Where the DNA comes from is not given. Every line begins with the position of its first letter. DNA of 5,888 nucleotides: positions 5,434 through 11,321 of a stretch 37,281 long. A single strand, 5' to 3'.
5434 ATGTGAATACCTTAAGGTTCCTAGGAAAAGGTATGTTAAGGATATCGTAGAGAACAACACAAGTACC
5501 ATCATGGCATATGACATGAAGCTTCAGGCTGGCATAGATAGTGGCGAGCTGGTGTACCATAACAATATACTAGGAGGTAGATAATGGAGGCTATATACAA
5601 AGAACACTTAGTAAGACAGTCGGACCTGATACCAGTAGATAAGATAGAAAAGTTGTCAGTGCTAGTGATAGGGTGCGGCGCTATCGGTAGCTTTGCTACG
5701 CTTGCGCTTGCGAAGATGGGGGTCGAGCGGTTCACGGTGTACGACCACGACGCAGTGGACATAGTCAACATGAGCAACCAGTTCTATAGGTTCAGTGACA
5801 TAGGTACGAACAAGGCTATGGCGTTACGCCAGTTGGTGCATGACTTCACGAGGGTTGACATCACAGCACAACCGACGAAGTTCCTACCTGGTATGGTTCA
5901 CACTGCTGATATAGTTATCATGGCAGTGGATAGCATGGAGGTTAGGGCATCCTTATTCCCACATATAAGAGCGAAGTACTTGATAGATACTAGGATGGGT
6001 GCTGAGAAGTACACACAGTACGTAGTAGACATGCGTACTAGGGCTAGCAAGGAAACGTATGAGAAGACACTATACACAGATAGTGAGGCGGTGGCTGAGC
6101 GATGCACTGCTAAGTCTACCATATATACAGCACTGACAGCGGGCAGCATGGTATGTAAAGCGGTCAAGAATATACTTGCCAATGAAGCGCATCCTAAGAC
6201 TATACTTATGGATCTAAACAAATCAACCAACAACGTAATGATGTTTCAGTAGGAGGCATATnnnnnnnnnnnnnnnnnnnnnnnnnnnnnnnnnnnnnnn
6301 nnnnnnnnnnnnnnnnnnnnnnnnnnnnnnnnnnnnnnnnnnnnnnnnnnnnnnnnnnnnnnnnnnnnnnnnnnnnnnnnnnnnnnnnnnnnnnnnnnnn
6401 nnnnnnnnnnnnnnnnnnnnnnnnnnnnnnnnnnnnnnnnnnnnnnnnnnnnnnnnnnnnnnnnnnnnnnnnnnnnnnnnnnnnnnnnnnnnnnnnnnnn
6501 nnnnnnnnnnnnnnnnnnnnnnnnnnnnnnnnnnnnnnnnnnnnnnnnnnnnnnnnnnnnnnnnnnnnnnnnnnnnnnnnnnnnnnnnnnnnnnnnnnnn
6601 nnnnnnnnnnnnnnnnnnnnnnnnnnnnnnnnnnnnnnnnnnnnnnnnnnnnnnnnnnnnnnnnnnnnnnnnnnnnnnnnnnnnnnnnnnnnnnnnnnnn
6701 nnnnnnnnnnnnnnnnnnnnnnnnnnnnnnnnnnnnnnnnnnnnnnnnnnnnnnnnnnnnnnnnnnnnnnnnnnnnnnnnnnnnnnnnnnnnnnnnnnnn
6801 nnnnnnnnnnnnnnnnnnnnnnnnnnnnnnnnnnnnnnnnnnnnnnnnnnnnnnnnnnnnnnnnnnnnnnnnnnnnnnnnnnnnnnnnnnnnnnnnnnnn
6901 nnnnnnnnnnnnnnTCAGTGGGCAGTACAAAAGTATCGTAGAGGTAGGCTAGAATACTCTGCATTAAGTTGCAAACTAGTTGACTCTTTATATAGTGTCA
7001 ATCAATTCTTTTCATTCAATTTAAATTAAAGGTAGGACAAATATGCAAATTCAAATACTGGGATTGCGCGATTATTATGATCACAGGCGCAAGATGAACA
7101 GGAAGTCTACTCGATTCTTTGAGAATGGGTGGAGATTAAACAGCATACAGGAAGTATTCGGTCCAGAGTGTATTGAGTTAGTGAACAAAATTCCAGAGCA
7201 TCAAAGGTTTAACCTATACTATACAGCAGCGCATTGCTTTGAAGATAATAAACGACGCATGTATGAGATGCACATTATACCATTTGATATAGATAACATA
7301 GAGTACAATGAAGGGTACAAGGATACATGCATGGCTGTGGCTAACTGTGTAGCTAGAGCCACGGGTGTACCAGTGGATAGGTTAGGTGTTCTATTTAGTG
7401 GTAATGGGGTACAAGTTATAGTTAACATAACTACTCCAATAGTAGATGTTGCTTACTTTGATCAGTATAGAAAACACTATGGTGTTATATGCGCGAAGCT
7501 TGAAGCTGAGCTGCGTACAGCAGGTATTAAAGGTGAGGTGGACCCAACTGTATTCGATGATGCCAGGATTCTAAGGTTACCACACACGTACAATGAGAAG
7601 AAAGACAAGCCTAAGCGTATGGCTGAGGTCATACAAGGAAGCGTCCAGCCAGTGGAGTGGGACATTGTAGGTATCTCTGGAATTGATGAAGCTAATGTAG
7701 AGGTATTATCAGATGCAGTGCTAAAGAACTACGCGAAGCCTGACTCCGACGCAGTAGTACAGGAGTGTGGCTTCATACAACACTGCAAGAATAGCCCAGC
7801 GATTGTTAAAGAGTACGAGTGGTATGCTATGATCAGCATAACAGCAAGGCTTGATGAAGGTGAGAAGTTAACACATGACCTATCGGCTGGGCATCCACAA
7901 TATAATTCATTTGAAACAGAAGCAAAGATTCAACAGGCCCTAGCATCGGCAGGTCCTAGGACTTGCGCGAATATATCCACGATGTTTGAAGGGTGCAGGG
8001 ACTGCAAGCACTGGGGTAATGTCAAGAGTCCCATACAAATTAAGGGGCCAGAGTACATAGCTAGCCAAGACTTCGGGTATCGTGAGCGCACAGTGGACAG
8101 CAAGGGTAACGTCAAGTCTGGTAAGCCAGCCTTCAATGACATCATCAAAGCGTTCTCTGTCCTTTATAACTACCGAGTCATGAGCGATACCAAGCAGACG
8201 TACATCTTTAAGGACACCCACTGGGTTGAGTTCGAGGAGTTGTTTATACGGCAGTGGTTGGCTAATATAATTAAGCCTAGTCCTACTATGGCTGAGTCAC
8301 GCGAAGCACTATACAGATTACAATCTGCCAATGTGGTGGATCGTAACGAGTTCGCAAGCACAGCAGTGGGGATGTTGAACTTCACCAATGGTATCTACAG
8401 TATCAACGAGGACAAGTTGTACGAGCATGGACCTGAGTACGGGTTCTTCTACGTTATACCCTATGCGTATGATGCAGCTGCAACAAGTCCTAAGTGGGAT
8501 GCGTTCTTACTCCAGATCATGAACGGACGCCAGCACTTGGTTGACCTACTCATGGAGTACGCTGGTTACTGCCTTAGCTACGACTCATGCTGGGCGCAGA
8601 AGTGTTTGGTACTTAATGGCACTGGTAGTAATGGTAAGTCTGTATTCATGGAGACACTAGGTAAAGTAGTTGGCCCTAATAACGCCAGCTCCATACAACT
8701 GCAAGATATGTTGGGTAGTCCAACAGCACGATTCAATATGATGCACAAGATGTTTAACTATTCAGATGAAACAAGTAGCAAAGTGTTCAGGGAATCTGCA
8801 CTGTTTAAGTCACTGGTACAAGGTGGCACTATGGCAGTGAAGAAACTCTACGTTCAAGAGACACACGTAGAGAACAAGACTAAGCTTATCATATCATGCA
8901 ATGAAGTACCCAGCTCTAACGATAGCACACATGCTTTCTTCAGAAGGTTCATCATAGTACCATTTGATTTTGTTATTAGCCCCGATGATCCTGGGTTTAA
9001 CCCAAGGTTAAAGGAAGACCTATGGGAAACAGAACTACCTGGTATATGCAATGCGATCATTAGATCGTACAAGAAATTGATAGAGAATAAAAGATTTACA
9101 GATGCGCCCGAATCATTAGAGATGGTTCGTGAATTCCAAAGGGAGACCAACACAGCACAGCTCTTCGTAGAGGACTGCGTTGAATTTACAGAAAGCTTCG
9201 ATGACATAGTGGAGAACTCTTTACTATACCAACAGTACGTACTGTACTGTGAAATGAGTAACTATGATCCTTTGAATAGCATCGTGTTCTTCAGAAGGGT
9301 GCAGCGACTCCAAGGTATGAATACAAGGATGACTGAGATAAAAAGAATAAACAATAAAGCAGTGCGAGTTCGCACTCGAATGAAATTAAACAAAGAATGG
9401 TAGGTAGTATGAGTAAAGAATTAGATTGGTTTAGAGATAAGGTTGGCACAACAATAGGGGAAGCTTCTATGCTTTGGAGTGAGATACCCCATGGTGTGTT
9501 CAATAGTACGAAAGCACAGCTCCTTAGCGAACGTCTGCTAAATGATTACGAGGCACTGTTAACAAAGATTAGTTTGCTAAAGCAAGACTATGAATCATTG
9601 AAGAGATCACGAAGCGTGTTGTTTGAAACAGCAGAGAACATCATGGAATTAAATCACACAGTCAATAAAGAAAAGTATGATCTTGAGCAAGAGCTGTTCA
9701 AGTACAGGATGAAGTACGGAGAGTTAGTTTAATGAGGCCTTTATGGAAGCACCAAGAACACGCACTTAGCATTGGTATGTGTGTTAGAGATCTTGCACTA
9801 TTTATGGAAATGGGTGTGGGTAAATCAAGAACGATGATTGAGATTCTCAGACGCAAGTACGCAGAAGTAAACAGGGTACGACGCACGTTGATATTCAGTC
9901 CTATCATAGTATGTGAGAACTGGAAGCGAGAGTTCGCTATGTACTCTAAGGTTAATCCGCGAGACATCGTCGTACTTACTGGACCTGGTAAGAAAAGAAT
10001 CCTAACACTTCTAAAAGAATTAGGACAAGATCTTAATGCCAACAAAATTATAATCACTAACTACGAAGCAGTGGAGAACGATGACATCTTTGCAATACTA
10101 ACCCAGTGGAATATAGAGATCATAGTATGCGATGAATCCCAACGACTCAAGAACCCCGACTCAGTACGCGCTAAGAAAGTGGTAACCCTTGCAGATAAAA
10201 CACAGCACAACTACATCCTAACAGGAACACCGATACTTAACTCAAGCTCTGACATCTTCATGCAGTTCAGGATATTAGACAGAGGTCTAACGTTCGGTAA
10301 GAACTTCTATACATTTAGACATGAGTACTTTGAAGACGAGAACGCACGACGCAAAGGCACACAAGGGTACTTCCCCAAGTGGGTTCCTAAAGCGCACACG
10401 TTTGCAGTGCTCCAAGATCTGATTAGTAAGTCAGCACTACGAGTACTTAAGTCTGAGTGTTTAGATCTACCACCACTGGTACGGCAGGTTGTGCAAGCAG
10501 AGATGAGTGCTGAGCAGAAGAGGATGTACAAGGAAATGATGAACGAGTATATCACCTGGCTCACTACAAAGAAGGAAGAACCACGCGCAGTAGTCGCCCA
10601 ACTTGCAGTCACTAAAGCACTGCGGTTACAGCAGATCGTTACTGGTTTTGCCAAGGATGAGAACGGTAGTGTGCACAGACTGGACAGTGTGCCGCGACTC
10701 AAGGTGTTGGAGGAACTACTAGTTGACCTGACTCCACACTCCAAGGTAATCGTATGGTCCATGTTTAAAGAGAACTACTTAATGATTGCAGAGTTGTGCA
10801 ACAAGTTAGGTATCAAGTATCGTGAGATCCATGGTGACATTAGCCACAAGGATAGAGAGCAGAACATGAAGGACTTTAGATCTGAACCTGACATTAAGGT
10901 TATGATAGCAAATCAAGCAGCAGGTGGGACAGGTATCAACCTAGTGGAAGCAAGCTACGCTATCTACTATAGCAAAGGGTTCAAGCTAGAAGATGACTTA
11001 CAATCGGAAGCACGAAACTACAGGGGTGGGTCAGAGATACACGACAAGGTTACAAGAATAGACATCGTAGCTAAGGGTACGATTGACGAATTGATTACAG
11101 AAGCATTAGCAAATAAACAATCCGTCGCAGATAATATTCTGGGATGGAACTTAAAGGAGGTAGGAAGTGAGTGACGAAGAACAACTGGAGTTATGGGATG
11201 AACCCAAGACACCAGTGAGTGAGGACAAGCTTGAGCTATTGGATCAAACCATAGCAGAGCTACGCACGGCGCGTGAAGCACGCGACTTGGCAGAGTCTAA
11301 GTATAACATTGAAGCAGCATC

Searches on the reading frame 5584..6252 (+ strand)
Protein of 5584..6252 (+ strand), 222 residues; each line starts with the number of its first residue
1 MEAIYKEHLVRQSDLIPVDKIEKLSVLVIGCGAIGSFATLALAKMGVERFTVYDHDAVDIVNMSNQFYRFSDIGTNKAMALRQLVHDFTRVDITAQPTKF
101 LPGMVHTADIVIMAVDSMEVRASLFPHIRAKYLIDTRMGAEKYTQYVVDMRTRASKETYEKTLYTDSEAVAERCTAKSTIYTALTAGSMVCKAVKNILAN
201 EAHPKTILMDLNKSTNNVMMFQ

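Call 5: search_protein_families(library=pfam, proteins=[window:5584-6252:+], max_evalue=1)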
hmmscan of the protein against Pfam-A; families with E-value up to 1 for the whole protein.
window:5584-6252:+ (222 aa): 10 families
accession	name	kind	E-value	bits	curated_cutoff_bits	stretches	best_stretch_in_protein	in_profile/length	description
PF00899.27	ThiF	-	5.4e-25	88.4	28.1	1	19-218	16-224/238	ThiF family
PF01488.26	Shikimate_DH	-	5.9e-05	23.6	24.3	1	19-57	8-46/138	Shikimate / quinate 5-dehydrogenase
PF02558.23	ApbA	-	0.00054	20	22.2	1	26-121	1-80/150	Ketopantoate reductase PanE/ApbA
PF13241.12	NAD_binding_7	-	0.001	20.1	22.1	1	21-131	5-86/104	Putative NAD(P)-binding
PF03435.24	Sacchrp_dh_NADP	-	0.017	15.9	25.1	1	26-157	1-119/129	Saccharopine dehydrogenase NADP binding domain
PF01262.27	AlaDh_PNT_C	-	0.034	14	23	1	19-116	24-101/214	Alanine dehydrogenase/PNT, C-terminal domain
PF02826.25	2-Hacid_dh_C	-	0.04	13.7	25.1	1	12-57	25-69/178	D-isomer specific 2-hydroxyacid dehydrogenase, NAD binding domain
PF03721.20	UDPG_MGDP_dh_N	-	0.045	13.7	27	1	26-82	3-58/187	UDP-glucose/GDP-mannose dehydrogenase family, NAD binding domain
PF01266.30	DAO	-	0.2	11.6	27.9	1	26-56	2-31/353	FAD dependent oxidoreductase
PF02254.24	TrkA_N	-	0.22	12.3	23.8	1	26-69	1-43/116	TrkA-N domain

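Call 26: search_protein_families(library=phrogs, proteins=[window:5584-6249:+], max_evalue=0.01)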
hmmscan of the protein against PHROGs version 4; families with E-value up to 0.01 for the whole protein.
window:5584-6249:+ (222 aa): 3 families
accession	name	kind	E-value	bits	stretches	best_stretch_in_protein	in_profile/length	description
phrog_15670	-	unknown function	8.5e-17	62.4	1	22-199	20-200/228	-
phrog_19840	-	unknown function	2.2e-11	44.8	1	17-127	117-235/367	-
phrog_37075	-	unknown function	1e-07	32.6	1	9-83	5-83/256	-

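Call 70: search_protein_families(library=padloc, proteins=[window:5584-6249:+], max_evalue=0.01)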
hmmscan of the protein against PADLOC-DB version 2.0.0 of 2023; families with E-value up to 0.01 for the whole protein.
window:5584-6249:+ (222 aa): 32 families (the best 25 are shown)
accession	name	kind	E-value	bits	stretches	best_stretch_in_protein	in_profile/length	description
PDLC00836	E1-E2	-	9e-14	48.9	1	19-100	337-420/602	E1-E2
PDLC00850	E1-E2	-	4e-13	46.7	1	22-100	313-392/566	E1-E2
PDLC00839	E1-E2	-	5.2e-13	46.1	1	19-97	366-445/602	E1-E2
PDLC00832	E1-E2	-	2.4e-12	43.8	1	18-111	333-433/588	E1-E2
PDLC00829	E1-E2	-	3.1e-12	44.3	1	13-120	161-275/426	E1-E2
PDLC00848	E1-E2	-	4.3e-12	43.1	1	19-85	370-436/607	E1-E2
PDLC00844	E1-E2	-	1.1e-11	42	1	20-92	273-344/489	E1-E2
PDLC00828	E1-E2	-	1.6e-11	42.2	1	15-99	167-252/431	E1-E2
PDLC00857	E1-E2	-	4.4e-11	40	1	11-121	334-447/589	E1-E2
PDLC00841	E1-E2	-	5.6e-11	39.9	1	18-114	344-448/590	E1-E2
PDLC00830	E1-E2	-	6.3e-11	39.3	1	20-120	307-412/551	E1-E2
PDLC00840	E1-E2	-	8.8e-11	39.5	1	17-100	207-292/458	E1-E2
PDLC00837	E1-E2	-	2.9e-10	37.6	1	20-117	322-430/593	E1-E2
PDLC00835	E1-E2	-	4.2e-10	36.6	1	22-124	372-480/778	E1-E2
PDLC00856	E1-E2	-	4.6e-10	36.6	1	10-121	309-426/573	E1-E2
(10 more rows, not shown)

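Call 95: search_protein_families(library=ncbifam, proteins=[window:5584-6249:+], max_evalue=0.1)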
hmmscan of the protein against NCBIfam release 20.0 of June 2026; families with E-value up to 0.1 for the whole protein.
window:5584-6249:+ (222 aa): 34 families (the best 25 are shown)
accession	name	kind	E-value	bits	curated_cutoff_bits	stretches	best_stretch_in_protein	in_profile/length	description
NF006395.0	PRK08644.1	equivalog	4e-22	78.9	159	1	6-130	13-142/215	sulfur carrier protein ThiS adenylyltransferase ThiF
TIGR02354.1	thiF_fam2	equivalog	2.7e-17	63.3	152.2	1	18-132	16-135/200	thiamine biosynthesis protein ThiF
TIGR02356.1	adenyl_thiF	equivalog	4e-16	59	275.25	1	19-124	17-128/203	thiazole biosynthesis adenylyltransferase ThiF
TIGR03736.1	PRTRC_ThiF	hypoth_equivalog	1.2e-13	51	144.75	1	22-137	10-141/245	PRTRC system ThiF family protein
NF058523.1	6A-MBL_cap2_3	equivalog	3.2e-12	45.8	320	1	22-92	297-367/665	anti-phage 6A-MBL system cap2_3 protein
NF006077.0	PRK08223.1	equivalog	8e-12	44.7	266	1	5-116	7-127/296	hypothetical protein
NF009123.0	PRK12475.1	subfamily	3.1e-10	39.8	510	1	19-122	20-131/338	MoeB/ThiF family adenylyltransferase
NF004281.0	PRK05690.1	subfamily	1.2e-09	37.8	266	1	10-125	19-140/250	molybdopterin-synthase adenylyltransferase MoeB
NF004111.0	PRK05600.1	equivalog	2.7e-09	36.6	437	1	21-87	39-110/371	ThiF family adenylyltransferase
NF006444.0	PRK08762.1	equivalog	6e-09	35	449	1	20-121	144-251/387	molybdopterin-synthase adenylyltransferase MoeB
TIGR02355.1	moeB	equivalog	2.5e-08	33.6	376.55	1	9-124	10-131/240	molybdopterin-synthase adenylyltransferase MoeB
NF011696.0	PRK15116.1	equivalog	2.8e-08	33.7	304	1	25-131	32-145/268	tRNA cyclic N6-threonylcarbamoyladenosine(37) synthase TcdA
NF005902.0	PRK07878.1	equivalog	1e-07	31.2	647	1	20-88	39-108/392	adenylyltransferase/sulfurtransferase MoeZ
NF047750.1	SAMPActivE1UbaA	equivalog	6.2e-07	29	450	1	23-121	32-136/270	SAMP-activating enzyme E1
NF005646.0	PRK07411.1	equivalog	6.2e-06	25.6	633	1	19-91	34-110/390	molybdopterin-synthase adenylyltransferase MoeB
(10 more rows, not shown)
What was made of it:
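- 5584..6252 (+): Downstream neighbour: a ThiF/E1-like adenylyltransferase. calls 5, 70, 95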

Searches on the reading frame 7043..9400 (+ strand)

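Call 30: search_protein_families(library=phrogs, proteins=[window:7043-9400:+], max_evalue=0.00001)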
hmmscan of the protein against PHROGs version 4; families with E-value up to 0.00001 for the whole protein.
window:7043-9400:+ (786 aa): 10 families
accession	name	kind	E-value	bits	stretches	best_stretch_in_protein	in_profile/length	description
phrog_864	-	DNA, RNA and nucleotide metabolism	4.1e-78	264.9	1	319-780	170-623/1064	DNA primase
phrog_1156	-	DNA, RNA and nucleotide metabolism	1.1e-51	177.4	1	432-784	472-827/855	DNA primase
phrog_1829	-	DNA, RNA and nucleotide metabolism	1.4e-50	173.3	1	378-767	342-740/772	DNA primase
phrog_6088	-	DNA, RNA and nucleotide metabolism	1.8e-45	156.6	1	443-745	431-734/772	DNA primase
phrog_2478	-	DNA, RNA and nucleotide metabolism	1.7e-39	136.6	1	444-786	508-844/854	DNA polymerase/primase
phrog_7601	-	unknown function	3.4e-28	99.9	1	518-754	19-251/289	-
phrog_16213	-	DNA, RNA and nucleotide metabolism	4.3e-22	79.2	1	442-685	313-558/732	DNA primase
phrog_16950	-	DNA, RNA and nucleotide metabolism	2.7e-13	49.7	1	416-757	453-810/843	DNA primase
phrog_1883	-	DNA, RNA and nucleotide metabolism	4e-12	46.3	1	483-740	456-713/756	DNA helicase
phrog_25314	-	unknown function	1.8e-10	40.7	0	219-336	258-388/1010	-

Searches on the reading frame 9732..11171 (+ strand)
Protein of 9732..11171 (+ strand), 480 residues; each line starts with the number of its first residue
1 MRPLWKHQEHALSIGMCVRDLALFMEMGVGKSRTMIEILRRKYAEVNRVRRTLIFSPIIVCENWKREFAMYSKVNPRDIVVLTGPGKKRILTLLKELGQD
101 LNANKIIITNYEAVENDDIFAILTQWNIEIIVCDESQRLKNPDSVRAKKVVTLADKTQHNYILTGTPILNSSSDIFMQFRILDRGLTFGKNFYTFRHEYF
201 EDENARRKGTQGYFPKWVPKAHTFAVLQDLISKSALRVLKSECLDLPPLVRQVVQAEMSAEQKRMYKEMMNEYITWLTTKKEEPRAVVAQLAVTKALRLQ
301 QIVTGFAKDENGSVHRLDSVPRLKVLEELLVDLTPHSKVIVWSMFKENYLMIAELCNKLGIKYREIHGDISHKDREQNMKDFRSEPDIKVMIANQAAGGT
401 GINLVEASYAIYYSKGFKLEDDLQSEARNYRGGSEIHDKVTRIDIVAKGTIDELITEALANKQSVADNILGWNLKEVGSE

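Call 30: search_protein_families(library=phrogs, proteins=[window:9732-11171:+], max_evalue=0.00001)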
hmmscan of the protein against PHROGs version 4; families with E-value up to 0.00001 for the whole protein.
window:9732-11171:+ (480 aa): 5 families
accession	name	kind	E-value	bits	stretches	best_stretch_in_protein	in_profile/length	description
phrog_62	-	DNA, RNA and nucleotide metabolism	1.3e-107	362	1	4-472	697-1135/1881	DNA helicase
phrog_29996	-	unknown function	1.2e-24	87.4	1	26-467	750-1161/1189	-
phrog_16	-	DNA, RNA and nucleotide metabolism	6.9e-18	65.2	1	2-451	271-604/986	DNA helicase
phrog_11354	-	unknown function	1.6e-09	38.5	1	370-468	7-103/116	-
phrog_1685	-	unknown function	2.9e-06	25.7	0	380-473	1461-1552/2278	-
